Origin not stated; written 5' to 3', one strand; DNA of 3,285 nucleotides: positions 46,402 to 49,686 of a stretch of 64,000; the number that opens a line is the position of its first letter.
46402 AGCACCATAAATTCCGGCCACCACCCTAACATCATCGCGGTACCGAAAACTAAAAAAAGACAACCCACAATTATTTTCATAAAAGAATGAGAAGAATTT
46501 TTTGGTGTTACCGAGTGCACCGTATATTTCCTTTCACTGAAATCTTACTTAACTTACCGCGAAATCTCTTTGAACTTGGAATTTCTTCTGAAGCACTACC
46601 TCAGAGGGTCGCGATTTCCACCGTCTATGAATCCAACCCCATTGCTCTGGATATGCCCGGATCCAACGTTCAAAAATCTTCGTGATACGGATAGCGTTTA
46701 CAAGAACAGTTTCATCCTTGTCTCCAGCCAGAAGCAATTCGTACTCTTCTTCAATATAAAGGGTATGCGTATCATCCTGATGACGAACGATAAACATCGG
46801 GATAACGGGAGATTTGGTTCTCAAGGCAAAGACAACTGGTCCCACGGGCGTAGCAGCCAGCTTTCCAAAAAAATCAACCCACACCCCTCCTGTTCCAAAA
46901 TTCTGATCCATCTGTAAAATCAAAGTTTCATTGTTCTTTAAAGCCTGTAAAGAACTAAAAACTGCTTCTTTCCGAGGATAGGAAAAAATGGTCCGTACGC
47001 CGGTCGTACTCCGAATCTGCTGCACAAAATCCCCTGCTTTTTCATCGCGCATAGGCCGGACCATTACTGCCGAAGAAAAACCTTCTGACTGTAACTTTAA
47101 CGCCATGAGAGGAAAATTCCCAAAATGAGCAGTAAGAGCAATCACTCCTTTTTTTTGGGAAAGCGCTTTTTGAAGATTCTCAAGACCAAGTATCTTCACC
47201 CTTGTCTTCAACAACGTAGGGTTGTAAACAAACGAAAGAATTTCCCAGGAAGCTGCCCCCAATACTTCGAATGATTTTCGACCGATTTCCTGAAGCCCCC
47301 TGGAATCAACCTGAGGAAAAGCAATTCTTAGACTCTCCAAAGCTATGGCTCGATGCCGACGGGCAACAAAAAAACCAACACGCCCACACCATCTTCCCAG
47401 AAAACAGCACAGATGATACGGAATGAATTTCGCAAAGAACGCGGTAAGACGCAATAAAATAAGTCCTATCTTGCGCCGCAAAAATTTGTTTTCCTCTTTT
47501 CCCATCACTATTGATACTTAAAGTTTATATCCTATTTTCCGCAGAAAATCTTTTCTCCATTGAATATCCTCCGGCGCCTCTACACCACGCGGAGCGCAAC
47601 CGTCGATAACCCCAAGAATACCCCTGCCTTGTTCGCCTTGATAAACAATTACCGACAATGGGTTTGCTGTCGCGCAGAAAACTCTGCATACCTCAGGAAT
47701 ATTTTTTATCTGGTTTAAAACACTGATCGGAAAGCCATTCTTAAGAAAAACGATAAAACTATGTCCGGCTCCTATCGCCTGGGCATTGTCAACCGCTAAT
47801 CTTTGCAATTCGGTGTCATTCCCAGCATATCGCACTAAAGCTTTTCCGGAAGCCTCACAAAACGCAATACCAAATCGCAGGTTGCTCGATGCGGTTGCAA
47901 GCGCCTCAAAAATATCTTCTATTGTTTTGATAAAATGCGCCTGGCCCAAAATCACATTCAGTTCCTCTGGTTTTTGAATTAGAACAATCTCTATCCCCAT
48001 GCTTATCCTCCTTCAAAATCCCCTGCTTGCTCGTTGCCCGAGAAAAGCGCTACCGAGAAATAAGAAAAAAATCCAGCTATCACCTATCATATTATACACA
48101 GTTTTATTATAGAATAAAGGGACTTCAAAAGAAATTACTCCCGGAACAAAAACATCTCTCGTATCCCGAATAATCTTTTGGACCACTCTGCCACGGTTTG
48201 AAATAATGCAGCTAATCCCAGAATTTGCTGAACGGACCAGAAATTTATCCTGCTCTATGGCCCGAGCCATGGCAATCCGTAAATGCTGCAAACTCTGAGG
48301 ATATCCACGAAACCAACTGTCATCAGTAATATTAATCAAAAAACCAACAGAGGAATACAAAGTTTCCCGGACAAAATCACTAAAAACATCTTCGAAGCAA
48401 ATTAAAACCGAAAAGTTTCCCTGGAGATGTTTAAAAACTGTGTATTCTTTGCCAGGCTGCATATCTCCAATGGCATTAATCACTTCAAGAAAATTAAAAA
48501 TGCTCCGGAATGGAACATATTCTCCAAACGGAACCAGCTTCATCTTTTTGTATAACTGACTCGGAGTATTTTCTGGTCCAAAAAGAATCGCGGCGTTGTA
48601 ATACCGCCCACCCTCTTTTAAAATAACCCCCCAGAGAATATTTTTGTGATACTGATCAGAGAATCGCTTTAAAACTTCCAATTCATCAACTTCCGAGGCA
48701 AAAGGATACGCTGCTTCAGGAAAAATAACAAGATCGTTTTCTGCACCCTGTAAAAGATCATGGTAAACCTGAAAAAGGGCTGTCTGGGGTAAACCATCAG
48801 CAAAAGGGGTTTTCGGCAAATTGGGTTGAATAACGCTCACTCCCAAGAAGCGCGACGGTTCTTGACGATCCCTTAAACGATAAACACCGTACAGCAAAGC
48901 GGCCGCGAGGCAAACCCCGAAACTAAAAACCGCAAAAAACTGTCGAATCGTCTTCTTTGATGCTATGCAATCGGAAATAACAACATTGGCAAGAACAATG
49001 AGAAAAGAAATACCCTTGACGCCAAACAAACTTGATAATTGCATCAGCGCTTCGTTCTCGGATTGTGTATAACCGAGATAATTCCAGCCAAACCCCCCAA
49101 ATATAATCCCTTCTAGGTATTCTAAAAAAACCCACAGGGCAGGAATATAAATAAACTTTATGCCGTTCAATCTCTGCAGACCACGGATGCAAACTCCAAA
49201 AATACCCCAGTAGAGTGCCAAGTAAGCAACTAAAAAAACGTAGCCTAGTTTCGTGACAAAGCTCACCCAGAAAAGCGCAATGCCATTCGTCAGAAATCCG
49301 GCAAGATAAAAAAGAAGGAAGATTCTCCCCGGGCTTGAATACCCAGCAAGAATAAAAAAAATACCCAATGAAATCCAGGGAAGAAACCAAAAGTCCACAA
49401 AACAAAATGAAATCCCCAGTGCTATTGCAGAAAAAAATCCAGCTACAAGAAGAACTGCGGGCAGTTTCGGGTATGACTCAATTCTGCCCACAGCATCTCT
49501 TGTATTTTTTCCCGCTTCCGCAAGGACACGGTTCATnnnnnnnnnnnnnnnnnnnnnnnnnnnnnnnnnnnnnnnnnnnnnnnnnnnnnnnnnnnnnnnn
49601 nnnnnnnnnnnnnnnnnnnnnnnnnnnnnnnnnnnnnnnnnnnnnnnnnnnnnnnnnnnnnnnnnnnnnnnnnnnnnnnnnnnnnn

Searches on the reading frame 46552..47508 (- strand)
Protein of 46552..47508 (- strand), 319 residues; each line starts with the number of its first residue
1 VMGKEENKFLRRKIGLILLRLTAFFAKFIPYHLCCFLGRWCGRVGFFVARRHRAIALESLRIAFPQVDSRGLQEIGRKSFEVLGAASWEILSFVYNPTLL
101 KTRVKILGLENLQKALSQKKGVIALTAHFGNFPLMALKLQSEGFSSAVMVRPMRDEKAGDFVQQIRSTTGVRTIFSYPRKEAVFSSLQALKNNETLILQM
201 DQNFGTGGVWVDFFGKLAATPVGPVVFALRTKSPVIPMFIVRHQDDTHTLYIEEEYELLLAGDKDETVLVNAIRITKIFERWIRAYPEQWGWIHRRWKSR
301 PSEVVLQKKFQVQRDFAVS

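Call 11: search_protein_families(library=pfam, proteins=[window:46552-47508:-], max_evalue=0.001)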
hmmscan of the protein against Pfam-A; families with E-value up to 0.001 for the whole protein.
window:46552-47508:- (319 aa): 1 family
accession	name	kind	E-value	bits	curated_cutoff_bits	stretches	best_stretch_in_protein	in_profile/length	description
PF03279.18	Lip_A_acyltrans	-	3.7e-42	145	22.3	1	14-298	18-294/295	Bacterial lipid A biosynthesis acyltransferase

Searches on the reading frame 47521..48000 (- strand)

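Call 11: search_protein_families(library=pfam, proteins=[window:47521-48000:-], max_evalue=0.001)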
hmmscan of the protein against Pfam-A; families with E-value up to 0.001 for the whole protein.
window:47521-48000:- (160 aa): 1 family
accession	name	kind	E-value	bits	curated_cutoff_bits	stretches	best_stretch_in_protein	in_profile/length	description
PF04008.19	Adenosine_kin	-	1.4e-74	249.4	25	1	6-159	1-154/154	Adenosine specific kinase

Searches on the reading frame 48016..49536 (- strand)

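Call 11: search_protein_families(library=pfam, proteins=[window:48016-49536:-], max_evalue=0.001)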
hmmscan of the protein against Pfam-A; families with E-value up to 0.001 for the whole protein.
window:48016-49536:- (507 aa): 2 families
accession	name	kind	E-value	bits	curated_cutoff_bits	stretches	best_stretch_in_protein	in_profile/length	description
PF20154.4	LNT_N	-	1.1e-29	104.1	27.1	1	36-185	1-158/159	Apolipoprotein N-acyltransferase N-terminal domain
PF00795.27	CN_hydrolase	-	6.9e-21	75.2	23.2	1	266-463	32-242/256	Carbon-nitrogen hydrolase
